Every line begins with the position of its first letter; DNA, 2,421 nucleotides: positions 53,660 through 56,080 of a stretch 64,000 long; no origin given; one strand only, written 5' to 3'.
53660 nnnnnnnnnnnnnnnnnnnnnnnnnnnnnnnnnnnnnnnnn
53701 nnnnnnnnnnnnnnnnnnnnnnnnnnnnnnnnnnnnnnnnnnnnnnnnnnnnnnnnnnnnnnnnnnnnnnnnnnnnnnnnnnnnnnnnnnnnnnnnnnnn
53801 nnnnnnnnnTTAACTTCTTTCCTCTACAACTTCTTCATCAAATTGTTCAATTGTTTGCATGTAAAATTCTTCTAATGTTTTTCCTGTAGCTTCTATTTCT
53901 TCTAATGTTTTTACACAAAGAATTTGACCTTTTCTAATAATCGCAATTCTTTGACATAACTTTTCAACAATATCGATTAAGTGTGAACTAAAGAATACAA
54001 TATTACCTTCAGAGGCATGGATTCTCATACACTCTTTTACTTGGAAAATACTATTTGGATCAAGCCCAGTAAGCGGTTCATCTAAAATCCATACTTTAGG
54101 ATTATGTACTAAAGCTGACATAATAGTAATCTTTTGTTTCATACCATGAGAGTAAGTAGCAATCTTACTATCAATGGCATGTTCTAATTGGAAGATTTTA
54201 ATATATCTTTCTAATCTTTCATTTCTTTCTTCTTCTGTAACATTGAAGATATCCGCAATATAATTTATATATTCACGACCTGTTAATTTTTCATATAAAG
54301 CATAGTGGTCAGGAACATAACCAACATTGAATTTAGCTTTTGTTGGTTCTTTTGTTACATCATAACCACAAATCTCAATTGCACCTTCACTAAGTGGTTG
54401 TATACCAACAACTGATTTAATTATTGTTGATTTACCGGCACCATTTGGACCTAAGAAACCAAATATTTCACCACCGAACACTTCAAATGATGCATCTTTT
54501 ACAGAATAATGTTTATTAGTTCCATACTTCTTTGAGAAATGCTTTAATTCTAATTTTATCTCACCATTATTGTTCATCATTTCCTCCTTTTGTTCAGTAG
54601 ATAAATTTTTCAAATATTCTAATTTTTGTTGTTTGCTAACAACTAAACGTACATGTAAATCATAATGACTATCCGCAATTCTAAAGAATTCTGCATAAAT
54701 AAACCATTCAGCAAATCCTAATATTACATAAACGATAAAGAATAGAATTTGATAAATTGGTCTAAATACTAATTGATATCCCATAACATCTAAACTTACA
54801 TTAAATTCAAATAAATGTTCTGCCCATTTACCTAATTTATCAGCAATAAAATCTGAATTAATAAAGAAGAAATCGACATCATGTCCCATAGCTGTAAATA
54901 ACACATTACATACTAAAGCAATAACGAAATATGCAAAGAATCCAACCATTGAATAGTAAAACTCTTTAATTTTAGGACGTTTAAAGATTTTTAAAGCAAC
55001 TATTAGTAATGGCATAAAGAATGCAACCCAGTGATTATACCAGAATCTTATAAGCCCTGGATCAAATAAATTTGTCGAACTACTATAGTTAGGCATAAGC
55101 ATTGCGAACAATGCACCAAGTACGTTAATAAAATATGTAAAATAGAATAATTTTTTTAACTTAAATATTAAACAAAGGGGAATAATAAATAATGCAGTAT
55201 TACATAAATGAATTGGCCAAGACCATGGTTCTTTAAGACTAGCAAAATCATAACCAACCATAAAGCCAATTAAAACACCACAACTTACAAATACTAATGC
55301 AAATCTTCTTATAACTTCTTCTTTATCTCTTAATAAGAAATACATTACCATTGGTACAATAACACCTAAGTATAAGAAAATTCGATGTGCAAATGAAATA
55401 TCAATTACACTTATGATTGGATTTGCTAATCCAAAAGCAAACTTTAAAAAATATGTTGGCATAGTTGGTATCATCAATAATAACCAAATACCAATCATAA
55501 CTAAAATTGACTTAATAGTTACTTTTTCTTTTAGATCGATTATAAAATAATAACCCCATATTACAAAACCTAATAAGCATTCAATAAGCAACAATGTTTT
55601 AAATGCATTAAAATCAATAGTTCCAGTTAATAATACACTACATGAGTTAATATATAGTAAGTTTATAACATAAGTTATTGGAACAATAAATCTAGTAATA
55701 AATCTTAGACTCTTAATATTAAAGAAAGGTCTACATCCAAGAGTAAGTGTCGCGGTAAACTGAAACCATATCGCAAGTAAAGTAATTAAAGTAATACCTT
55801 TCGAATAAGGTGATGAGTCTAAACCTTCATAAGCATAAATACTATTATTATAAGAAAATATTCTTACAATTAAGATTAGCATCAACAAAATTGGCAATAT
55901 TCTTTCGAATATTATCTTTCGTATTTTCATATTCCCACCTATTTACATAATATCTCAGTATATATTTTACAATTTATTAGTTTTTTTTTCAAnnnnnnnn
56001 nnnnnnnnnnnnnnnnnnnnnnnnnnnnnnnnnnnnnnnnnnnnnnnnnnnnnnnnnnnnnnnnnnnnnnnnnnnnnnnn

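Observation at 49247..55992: Four-gene operon led by an ABC ATPase fused to a YwaF/TMEM164-like membrane domain, ending in a large surface lipoprotein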

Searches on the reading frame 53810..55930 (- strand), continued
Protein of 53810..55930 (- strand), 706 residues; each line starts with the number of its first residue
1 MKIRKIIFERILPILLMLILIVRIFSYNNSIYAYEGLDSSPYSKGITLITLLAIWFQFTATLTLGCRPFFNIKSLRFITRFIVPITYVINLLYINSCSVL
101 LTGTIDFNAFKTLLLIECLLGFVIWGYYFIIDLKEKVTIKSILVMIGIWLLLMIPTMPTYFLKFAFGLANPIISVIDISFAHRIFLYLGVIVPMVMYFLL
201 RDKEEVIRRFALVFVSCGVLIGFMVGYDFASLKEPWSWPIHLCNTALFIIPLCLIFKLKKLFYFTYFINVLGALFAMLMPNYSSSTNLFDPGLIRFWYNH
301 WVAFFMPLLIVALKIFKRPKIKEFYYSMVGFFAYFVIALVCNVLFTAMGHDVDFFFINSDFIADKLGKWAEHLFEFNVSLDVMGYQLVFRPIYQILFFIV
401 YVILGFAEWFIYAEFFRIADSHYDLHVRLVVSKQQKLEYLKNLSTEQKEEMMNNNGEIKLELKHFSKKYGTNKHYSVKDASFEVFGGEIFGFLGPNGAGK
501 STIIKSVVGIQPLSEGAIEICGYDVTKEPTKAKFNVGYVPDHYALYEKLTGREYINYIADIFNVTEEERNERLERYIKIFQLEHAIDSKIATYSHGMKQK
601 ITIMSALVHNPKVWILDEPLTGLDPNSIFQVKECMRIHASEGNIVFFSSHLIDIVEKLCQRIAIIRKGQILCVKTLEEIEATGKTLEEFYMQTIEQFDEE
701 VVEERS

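Call 19: find_related_loci(query=A1, collection=genome_contigs, flank=10000)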
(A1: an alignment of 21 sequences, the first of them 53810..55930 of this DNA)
Query A1 (706 aa) in genome_contigs; peptide patterns used: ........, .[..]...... (x = any residue, [..] = any of these).
600 stretches matched a pattern (row limit reached: there are more); 598 encode a relative of the query (tblastn E <= 1e-3); the best 80 are kept; 80 distinct loci.
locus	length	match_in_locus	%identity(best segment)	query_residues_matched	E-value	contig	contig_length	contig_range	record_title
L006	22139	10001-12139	50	2-703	0e+0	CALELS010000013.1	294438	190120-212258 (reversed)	MAG TPA_asm: uncultured Bacillales bacterium isolate ERR833052_bin.36_CONCOCT_v1.1_MAG genome assembly, contig: ERZ80949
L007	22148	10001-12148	48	2-701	0e+0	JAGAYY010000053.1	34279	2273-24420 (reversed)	MAG: Bacilli bacterium isolate RGIG8901 Water_deer_Omasum.Co__c504124, whole genome shotgun sequence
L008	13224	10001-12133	49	1-705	0e+0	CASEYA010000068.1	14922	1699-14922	uncultured Christensenella sp. isolate Batch1_idba_bin.308 genome assembly, contig: Batch1_idba_bin.308.fa_k87_7951823,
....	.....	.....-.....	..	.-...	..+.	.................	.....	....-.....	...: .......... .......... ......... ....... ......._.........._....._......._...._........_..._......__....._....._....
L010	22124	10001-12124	45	2-704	0e+0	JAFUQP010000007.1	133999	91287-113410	MAG: Clostridia bacterium isolate RGIG4736 Roe_deer_Rectum.Co__c342187, whole genome shotgun sequence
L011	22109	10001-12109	46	4-695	0e+0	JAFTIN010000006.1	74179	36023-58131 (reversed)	MAG: Clostridia bacterium isolate RGIG3850 Roe_deer_Cecum-1__c1410, whole genome shotgun sequence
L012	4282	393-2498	44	3-695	0e+0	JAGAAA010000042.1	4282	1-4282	MAG: Clostridia bacterium isolate RGIG8253 Water_buffalos_Rumen-5__c540723, whole genome shotgun sequence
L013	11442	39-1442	55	239-699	3e-165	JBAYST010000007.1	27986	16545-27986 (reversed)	MAG: Bacilli bacterium isolate SO_2016_LW2_79 scaffold02872_LW138R_2016, whole genome shotgun sequence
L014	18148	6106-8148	42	10-694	2e-159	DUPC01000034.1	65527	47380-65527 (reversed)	MAG TPA_asm: Acholeplasmataceae bacterium isolate AS08sgBPME_277 118683_AS08, whole genome shotgun sequence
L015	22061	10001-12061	36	10-692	3e-135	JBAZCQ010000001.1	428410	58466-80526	MAG: Acholeplasmataceae bacterium isolate SO_2017_LW2_76 scaffold_9_c1_LW138R_2017, whole genome shotgun sequence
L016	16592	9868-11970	37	1-696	2e-134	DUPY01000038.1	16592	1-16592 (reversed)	MAG TPA_asm: Acholeplasma sp. isolate AS08sgBPME_359 184713_AS08, whole genome shotgun sequence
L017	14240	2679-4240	55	194-699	6e-80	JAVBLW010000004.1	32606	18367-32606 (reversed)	MAG: Anaeroplasmataceae bacterium isolate EPI_MAG_00034 c_000004886209, whole genome shotgun sequence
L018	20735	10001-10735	51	460-704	3e-79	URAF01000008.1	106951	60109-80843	uncultured Clostridiales bacterium isolate UMGS814 genome assembly, contig: NODE_52_length_106951_cov_4.826280, whole ge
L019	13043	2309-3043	50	460-704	2e-77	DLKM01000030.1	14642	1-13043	MAG TPA_asm: Christensenella sp. UBA7588 UBA7588_contig_148, whole genome shotgun sequence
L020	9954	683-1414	50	460-702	4e-77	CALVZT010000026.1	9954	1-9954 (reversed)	MAG: uncultured Clostridia bacterium isolate BRZ_DT__bin48 genome assembly, contig: BRZ_DT__NODE_6599_length_9954_cov_7.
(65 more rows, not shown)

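Call 40: predict_structure(alignment_id=A2)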
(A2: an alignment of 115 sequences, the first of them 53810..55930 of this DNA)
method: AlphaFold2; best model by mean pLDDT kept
length: 706 residues; sequences in the alignment: 115
mean_pLDDT: 85.8   pTM: 0.64
mean pLDDT of the five models: 85.8, 85.2, 85.1, 84.4, 84.0
residues with pLDDT >= 90: 258; 70-90: 396; 50-70: 45; < 50: 7
segments of 3 or more residues with pLDDT < 50: 703-706
pLDDT, mean of each block of 10 residues (from residue 1): 86 96 89 92 95 97 95 94 97 95 89 96 95 90 95 95 88 69 88 92 94 96 87 84 85 92 90 84 79 89 93 92 91 91 89 78 82 88 89 90 90 87 84 75 57 65 83 76 88 78 82 84 81 74 74 86 83 90 88 84 84 76 77 86 84 80 85 86 86 75 45
secondary structure, 60 per line:
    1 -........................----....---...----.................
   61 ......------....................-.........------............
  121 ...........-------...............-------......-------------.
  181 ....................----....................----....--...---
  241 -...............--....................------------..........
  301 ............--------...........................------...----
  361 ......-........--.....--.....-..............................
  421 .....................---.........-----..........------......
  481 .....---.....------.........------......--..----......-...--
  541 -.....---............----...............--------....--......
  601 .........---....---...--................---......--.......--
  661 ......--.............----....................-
elements in order (helices of 4 or more, strands of 3 or more residues): H2-25 H30-33 H44-66 H73-92 H94-102 H109-131 H139-153 H161-166 H180-200 H205-224 H229-232 H242-256 H259-278 H291-312 H321-347 H361-366 H368-375 E378-382 E385-389 H391-441 H445-453 E459-468 E475-485 E489-493 H500-508 E515-520 H529-534 E536-538 H542-546 H551-561 H566-580 H595-609 E613-616 H625-640 E644-649 H652-658 E661-666 E669-675 H676-681 H686-705

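Call 44: fold_search(model_id=the predicted structure, library=pdb)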
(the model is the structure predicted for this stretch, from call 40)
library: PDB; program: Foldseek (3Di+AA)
matches with E <= 10: 1425; with E <= 0.001: 1205
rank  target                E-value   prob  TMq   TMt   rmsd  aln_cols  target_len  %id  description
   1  9a6w_B                4.3e-17  1.00  0.33  0.91   2.1       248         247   31  Integrative model of RASP-ECSA by crosslinking MS and deep learning (released 2024-09-18)
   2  4rvc                  3.9e-16  1.00  0.32  0.90   2.0       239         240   33  Structure of ATP binding subunit of ABC transporter (released 2015-03-18)
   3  8ee6_A                1.9e-15  1.00  0.31  0.13  25.1       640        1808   17  Cryo-EM Structure of human ABCA7 in PE/Ch nanodiscs (released 2022-12-21)
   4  4yer_A                4.5e-15  1.00  0.30  0.72   2.1       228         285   32  Crystal structure of an ABC transporter ATP-binding protein (TM_1403) from Thermotoga maritima MSB8 at 2.35 A resoluti (released 2015-03-11)
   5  1vpl                  4.9e-15  1.00  0.31  0.88   2.5       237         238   34  Crystal structure of ABC transporter ATP-binding protein (TM0544) from Thermotoga maritima at 2.10 A resolution (released 2004-11-23)
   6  4yer_B                1.2e-14  1.00  0.30  0.74   2.1       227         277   32  Crystal structure of an ABC transporter ATP-binding protein (TM_1403) from Thermotoga maritima MSB8 at 2.35 A resoluti (released 2015-03-11)
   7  7tbw_A                1.4e-14  1.00  0.32  0.12  26.6       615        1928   18  The structure of ATP-bound ABCA1 (released 2022-01-26)
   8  7ekl_A                1.9e-14  1.00  0.31  0.36  20.2       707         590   14  Mitochondrial outer membrane protein (released 2021-08-25)
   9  8edw_A                2.2e-14  1.00  0.31  0.13  27.8       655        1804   17  Cryo-EM Structure of human ABCA7 in BPL/Ch Nanodiscs (released 2022-12-21)
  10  9cus_C                4.1e-14  1.00  0.29  0.35  20.4       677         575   17  BmrCD in the outward-facing conformation bound to Hoechsts (released 2025-08-13)
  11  6b8b                  5.2e-14  1.00  0.29  0.82   2.5       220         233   32  E. coli LptB in complex with ADP and a novobiocin derivative (released 2017-12-06)
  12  4p31_B                9.2e-14  1.00  0.30  0.85   2.6       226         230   31  Crystal structure of a selenomethionine derivative of E. coli LptB in complex with ADP-Magensium (released 2014-03-26)
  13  6quz_C                9.2e-14  1.00  0.31  0.37  20.7       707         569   15  Structure of ATPgS-bound outward-facing TM287/288 in complex with sybody Sb_TM35 (released 2019-05-29)
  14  8frl_A                1.1e-13  1.00  0.29  0.79   2.8       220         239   32  Acinetobacter baylyi LptB2FG bound to lipopolysaccharide and a macrocyclic peptide (released 2024-01-03)
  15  2it1_A                1.8e-13  1.00  0.28  0.52   3.4       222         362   30  Structure of PH0203 protein from Pyrococcus horikoshii (released 2007-10-30)
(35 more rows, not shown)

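Call 46: search_protein_families(library=pfam, proteins=[L018:12546-15194:+, L018:15284-18022:+, L020:3161-9442:+, L017:5857-8760:+, L017:8779-12423:+, L017:1962-3500:+, L018:10830-12533:+, L010:14246-18001:+], max_evalue=0.01)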
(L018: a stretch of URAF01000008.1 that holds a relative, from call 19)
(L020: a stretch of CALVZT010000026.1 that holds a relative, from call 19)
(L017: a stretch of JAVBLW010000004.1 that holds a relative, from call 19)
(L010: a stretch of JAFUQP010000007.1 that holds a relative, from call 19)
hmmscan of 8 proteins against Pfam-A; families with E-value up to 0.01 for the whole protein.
L018:12546-15194:+ (882 aa): 4 families
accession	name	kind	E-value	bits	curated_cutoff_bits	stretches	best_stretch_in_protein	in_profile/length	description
PF02368.24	Big_2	-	2e-16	60.2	22.8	2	149-217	2-70/79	Bacterial Ig-like domain (group 2)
PF22359.2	Big-like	-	2.9e-05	24.6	27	0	192-219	12-39/48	Bacterial Ig-like domain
PF21764.3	Invasin_D4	-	0.00071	20.5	27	0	343-376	39-71/88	Invasin, domain 4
PF20578.4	aBig_2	-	0.0019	18.4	27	0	165-213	19-67/89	Atrophied bacterial Ig domain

L018:15284-18022:+ (912 aa): 4 families
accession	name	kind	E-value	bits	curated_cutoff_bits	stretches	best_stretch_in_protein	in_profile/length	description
PF02368.24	Big_2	-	5.2e-15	55.6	22.8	2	153-216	2-66/79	Bacterial Ig-like domain (group 2)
PF22359.2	Big-like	-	4.3e-07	30.5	27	1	352-395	3-46/48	Bacterial Ig-like domain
PF21461.3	HL_N-beta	-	0.005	17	27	0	192-220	20-47/57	Hyaluronate lyase, N-terminal beta-sheet domain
PF25354.1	Ig_NUP210_16th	-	0.005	16.7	27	0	353-390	31-69/72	NUP210-like, Ig-like domain 16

L020:3161-9442:+ (2093 aa): 2 families
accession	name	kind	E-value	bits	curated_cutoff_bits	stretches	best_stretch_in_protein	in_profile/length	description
PF02368.24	Big_2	-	1.4e-68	227.2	22.8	7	121-194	4-77/79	Bacterial Ig-like domain (group 2)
PF21461.3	HL_N-beta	-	0.003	17.7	27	1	766-807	12-52/57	Hyaluronate lyase, N-terminal beta-sheet domain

L017:5857-8760:+ (967 aa): 2 families
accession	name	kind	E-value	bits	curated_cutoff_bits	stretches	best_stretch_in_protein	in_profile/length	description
PF02368.24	Big_2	-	2.5e-28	98.3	22.8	3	132-206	4-78/79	Bacterial Ig-like domain (group 2)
PF22359.2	Big-like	-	9.1e-07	29.5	27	1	163-206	2-45/48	Bacterial Ig-like domain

L017:8779-12423:+ (1214 aa): 1 family
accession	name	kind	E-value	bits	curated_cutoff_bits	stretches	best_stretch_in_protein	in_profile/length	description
PF09479.16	Flg_new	-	0.00018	22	27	1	197-257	2-65/65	Listeria-Bacteroides repeat domain (List_Bact_rpt)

L017:1962-3500:+ (512 aa): 1 family
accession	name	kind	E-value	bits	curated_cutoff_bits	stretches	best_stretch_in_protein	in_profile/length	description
PF14808.11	TMEM164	-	4.4e-23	82.4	25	1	227-409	9-193/217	TMEM164 family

L018:10830-12533:+ (567 aa): 2 families
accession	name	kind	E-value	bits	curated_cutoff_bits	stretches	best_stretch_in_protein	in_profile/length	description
PF16949.11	ABC_tran_2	-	6.8e-05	22.3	25.7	1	34-487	12-464/542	Putative ATP-binding cassette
PF12730.13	ABC2_membrane_4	-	0.0019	18.7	27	1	338-466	19-153/179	ABC-2 family transporter protein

L010:14246-18001:+ (1251 aa): 1 family
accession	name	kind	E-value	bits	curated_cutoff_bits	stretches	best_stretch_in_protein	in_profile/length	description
PF07523.18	Big_3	-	4.4e-40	136.2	21.2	6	156-217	7-68/68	Bacterial Ig-like domain (group 3)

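Call 71: search_protein_families(library=padloc, proteins=[window:53810-55930:-], max_evalue=0.001)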
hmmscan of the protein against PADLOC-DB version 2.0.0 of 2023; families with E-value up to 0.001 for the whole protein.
window:53810-55930:- (706 aa): 9 families
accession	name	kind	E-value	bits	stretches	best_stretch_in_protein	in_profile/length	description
PDLC04135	mad3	-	2.4e-21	74.7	2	586-680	257-357/374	mads_3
PDLC04140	mad8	-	3.9e-06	24.6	1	476-650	16-232/314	mads_8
PDLC02980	AriA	-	7e-06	24.2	0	490-512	2-24/304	-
PDLC04175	HEC-01A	-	7.3e-06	23.3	0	558-658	212-315/363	-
PDLC02335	AbiLi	-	3.5e-05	21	1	491-689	80-265/326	AbiLi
PDLC04176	HEC-01A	-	0.00024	18.6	1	571-658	232-324/371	-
PDLC03843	LeoC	-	0.00027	19.2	1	434-506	19-87/207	-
PDLC04214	HEC-02A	-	0.00034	18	1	589-677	212-303/338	-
PDLC03878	NsnB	-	0.00043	18.1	0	492-509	26-43/345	-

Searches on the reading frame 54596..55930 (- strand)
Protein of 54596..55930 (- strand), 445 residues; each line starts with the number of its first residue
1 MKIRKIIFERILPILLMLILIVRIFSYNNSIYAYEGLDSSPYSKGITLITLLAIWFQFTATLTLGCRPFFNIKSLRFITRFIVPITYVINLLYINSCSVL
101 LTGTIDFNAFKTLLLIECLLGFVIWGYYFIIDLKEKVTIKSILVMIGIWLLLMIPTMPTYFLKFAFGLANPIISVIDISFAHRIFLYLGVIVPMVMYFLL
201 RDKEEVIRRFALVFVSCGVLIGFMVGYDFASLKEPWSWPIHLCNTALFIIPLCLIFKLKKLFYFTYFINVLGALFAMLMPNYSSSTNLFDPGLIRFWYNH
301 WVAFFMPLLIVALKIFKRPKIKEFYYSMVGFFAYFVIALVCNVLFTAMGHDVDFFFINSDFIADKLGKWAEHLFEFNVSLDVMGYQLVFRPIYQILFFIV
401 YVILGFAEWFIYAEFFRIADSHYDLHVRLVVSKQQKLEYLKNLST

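Call 20: search_protein_representatives(protein=window:54596-55930:-)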
Query: 445 residues. Proteins with E-value up to 0.001 (for the whole library): 217; up to 1e-10: 123; up to 1e-30: 72. The best 150 are listed.
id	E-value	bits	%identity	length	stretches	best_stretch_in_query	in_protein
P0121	3.5e-86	306.6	43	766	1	39-438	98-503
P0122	1.5e-81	291.3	39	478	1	5-412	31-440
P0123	5.6e-80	286.2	41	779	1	9-425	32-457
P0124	4.5e-78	279.9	38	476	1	36-438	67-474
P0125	9.5e-75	269.0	37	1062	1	48-427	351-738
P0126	7.0e-74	266.1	37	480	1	7-443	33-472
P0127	3.0e-73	264.0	38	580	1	22-443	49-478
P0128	6.8e-68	246.4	37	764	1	2-432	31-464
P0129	7.8e-68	246.2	37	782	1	23-428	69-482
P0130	9.8e-68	245.8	41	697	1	51-420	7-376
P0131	1.8e-67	245.0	53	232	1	212-429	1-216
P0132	1.6e-66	241.8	43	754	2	109-423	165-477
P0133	1.3e-65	238.9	45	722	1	153-429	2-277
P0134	4.3e-65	237.1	54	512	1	228-438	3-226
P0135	9.7e-63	229.4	44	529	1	181-430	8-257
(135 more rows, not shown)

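Call 51: find_related_loci(query=A6, collection=metagenome_contigs, flank=10000)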
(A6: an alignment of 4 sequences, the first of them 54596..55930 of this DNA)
Query A6 (445 aa) in metagenome_contigs; peptide patterns used: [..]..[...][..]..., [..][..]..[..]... (x = any residue, [..] = any of these).
600 stretches matched a pattern (row limit reached: there are more); 19 encode a relative of the query (tblastn E <= 1e-3); 19 distinct loci.
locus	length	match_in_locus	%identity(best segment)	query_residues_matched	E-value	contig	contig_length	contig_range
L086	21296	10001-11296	54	6-437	8e-153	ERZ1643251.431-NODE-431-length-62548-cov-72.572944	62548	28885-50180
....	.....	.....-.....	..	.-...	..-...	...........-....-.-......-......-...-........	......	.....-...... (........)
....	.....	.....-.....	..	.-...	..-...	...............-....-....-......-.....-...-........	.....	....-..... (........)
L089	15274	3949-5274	42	2-437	2e-106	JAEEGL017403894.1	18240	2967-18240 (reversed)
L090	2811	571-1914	40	2-438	1e-107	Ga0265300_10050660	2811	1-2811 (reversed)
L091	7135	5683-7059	38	2-438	1e-92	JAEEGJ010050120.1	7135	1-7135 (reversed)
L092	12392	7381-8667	39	10-428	5e-91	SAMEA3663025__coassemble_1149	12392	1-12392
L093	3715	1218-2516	41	8-437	2e-86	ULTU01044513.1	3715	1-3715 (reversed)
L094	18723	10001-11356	39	2-437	5e-96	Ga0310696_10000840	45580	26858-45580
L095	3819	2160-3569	33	10-444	1e-84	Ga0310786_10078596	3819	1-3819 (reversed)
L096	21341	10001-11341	36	3-440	9e-84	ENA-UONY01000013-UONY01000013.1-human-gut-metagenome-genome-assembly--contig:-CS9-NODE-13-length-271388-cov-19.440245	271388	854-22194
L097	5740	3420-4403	42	131-437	7e-84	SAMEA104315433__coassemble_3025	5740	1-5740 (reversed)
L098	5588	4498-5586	42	9-367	5e-82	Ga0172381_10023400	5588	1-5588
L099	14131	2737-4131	33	10-437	1e-78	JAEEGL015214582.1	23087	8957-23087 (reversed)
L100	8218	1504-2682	35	43-428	2e-72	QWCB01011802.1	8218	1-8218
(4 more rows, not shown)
